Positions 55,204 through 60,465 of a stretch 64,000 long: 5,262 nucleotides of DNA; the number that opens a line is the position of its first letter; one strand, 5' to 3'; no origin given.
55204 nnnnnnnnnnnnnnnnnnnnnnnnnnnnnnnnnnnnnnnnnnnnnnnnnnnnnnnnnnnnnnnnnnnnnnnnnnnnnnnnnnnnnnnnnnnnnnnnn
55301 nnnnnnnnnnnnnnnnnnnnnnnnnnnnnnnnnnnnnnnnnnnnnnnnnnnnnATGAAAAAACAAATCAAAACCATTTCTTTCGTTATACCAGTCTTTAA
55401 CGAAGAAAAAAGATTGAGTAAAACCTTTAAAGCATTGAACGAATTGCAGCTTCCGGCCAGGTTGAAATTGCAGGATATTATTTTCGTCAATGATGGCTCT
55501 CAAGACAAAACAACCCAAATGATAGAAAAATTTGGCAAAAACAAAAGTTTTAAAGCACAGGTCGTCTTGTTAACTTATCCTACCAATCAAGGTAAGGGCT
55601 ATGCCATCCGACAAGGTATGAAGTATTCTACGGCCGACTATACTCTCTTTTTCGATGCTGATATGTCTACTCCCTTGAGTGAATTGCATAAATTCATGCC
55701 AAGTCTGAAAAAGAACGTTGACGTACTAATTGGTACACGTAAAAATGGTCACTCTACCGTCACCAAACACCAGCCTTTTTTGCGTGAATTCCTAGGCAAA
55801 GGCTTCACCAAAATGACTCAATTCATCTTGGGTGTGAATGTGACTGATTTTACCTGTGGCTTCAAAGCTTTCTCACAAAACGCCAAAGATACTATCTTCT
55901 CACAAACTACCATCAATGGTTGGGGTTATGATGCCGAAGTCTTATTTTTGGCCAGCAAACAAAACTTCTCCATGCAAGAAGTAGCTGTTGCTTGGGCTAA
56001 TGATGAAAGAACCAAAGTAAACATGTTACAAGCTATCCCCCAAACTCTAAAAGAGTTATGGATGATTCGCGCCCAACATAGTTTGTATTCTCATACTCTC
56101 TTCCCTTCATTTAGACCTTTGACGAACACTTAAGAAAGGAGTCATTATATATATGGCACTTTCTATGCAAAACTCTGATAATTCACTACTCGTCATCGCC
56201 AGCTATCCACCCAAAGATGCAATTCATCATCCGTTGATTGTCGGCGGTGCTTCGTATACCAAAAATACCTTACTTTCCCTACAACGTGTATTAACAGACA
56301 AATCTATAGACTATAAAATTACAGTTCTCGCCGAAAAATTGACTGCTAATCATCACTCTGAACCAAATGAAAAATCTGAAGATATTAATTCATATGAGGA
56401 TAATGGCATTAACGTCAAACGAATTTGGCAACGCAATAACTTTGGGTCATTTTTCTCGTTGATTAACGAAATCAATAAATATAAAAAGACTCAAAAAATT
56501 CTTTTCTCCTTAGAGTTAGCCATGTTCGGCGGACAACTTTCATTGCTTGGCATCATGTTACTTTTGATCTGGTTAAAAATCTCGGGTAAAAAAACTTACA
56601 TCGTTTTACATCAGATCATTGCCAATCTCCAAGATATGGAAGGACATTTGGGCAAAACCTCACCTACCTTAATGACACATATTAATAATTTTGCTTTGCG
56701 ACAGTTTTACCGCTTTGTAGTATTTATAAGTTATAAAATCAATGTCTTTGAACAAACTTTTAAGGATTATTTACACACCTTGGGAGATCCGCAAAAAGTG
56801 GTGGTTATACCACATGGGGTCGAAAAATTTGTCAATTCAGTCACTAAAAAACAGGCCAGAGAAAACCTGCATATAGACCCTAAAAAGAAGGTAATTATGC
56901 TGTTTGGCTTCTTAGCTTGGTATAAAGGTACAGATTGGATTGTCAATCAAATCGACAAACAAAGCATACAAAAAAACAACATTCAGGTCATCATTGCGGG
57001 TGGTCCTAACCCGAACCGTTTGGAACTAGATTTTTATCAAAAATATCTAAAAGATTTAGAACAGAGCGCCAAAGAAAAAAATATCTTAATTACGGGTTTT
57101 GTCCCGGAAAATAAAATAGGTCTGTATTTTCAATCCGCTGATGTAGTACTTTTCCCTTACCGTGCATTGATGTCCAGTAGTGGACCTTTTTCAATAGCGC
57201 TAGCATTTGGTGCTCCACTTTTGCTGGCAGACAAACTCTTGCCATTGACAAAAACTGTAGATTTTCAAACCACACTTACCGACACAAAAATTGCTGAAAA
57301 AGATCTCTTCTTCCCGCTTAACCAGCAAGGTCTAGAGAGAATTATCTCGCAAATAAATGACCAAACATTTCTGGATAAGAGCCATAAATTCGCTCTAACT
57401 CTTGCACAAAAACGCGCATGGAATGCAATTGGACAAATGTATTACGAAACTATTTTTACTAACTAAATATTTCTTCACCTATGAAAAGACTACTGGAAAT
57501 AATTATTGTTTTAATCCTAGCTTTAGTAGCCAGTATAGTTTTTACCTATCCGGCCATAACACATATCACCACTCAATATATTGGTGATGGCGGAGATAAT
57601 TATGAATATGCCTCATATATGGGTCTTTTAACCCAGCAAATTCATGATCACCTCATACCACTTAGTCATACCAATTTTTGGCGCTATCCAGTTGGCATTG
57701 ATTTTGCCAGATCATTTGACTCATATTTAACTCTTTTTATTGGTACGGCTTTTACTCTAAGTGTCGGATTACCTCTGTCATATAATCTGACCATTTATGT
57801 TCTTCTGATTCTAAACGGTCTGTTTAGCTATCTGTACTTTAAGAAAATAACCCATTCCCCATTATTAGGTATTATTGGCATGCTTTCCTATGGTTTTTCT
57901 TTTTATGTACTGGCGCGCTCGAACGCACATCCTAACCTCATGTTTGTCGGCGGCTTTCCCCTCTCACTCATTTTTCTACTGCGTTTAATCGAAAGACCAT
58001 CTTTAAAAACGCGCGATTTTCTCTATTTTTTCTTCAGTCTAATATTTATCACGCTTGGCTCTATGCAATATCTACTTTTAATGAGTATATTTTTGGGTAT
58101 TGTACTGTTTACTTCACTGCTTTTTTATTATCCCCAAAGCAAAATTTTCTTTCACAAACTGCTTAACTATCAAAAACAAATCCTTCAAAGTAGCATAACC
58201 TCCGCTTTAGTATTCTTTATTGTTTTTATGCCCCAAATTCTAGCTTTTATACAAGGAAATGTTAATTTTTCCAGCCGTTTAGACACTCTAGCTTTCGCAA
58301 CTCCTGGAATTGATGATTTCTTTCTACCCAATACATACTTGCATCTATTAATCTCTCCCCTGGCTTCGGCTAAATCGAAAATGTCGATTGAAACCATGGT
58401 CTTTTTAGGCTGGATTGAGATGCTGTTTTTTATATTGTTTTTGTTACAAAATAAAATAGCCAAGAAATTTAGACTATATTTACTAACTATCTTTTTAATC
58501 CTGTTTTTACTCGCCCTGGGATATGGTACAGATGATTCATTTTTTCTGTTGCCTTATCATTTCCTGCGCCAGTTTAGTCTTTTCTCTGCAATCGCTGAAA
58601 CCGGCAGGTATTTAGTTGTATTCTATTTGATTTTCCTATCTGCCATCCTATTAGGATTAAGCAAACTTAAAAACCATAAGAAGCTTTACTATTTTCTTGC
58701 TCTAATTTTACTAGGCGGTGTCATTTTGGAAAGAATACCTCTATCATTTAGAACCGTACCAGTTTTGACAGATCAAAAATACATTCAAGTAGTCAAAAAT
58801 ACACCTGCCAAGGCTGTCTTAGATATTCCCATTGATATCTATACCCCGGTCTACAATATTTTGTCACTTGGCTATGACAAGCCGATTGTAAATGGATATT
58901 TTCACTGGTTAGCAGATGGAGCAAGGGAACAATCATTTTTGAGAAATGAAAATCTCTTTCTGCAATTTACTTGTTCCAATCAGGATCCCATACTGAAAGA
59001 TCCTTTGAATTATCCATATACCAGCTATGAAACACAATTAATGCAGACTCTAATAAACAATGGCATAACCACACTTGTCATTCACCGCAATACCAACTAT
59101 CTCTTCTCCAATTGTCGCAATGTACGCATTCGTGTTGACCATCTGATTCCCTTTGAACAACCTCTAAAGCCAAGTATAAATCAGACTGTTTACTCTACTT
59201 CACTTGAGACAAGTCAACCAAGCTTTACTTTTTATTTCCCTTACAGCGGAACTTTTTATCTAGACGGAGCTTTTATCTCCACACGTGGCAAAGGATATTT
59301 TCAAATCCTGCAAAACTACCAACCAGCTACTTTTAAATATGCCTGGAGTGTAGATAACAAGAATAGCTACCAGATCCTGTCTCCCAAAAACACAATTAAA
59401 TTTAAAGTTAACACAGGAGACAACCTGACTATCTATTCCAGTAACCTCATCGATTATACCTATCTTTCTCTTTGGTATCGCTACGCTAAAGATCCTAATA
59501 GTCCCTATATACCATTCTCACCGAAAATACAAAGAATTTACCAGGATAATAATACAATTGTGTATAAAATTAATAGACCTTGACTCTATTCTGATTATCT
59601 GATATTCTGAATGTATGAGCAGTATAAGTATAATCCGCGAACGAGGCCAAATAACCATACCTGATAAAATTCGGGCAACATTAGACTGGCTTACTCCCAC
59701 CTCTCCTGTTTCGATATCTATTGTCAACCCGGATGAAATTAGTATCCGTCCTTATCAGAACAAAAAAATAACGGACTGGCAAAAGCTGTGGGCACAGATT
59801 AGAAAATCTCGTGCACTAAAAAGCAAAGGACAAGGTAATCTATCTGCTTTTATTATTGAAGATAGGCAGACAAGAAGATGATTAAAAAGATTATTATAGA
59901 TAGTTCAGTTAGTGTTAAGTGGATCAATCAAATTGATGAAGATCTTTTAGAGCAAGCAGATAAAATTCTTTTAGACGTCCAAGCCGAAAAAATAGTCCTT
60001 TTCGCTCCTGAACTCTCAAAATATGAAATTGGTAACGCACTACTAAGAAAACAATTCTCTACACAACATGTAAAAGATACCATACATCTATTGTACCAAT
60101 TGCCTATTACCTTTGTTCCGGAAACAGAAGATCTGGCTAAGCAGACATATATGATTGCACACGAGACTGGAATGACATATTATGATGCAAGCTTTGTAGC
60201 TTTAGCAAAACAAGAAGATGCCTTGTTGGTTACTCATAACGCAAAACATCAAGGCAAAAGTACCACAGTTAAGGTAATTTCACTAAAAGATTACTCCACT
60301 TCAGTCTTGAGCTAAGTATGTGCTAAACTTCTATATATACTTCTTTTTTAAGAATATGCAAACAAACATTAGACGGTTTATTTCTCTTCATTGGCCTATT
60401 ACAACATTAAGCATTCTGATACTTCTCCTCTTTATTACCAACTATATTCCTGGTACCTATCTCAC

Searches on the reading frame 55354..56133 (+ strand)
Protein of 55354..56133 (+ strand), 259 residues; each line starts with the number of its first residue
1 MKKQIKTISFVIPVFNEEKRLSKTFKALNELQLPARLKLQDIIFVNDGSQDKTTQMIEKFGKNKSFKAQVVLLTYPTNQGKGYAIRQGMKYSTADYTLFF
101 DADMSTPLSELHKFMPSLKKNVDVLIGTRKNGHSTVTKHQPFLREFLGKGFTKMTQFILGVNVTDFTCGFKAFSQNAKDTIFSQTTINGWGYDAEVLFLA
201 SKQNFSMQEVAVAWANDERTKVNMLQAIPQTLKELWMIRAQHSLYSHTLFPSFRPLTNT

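Call 8: search_protein_families(library=pfam, proteins=[window:55354-56133:+], max_evalue=0.1)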
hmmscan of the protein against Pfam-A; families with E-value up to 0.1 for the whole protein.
window:55354-56133:+ (259 aa): 4 families
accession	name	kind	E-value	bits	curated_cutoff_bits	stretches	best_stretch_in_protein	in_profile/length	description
PF00535.33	Glycos_transf_2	-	3.9e-27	95.7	23.3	1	9-178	1-164/168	Glycosyl transferase family 2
PF10111.15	Glyco_tranf_2_2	-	9.7e-05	22.4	27.3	1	9-119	1-112/276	Glycosyltransferase like family 2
PF13641.12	Glyco_tranf_2_3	-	0.0004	20.9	27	1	8-118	3-111/230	Glycosyltransferase like family 2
PF13704.12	Glyco_tranf_2_4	-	0.00047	21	27.5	1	36-103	16-81/98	Glycosyl transferase family 2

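Call 92: find_encoding_contigs(protein=window:55354-56133:+, flank=6000, max_places=10)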
Protein window:55354-56133:+ (259 aa): no gene with exactly this product is on record in the collection.

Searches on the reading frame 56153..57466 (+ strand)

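Call 8: search_protein_families(library=pfam, proteins=[window:56153-57466:+], max_evalue=0.1)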
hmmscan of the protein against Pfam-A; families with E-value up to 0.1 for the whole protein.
window:56153-57466:+ (437 aa): 2 families
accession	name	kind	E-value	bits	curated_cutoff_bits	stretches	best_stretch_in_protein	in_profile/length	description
PF13692.12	Glyco_trans_1_4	-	8e-10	39.6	27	1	246-356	2-103/142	Glycosyl transferases group 1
PF00534.26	Glycos_transf_1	-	4.8e-09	36.4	26.4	1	232-349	2-108/172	Glycosyl transferases group 1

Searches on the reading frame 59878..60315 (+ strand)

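Call 120: search_protein_families(library=pfam, proteins=[window:59878-60315:+], max_evalue=0.001)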
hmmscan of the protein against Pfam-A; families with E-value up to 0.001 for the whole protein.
window:59878-60315:+ (145 aa): 1 family
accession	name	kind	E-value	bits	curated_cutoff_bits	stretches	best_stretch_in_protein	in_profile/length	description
PF01850.27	PIN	-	6.1e-09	37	23.6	1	5-123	1-113/120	PIN domain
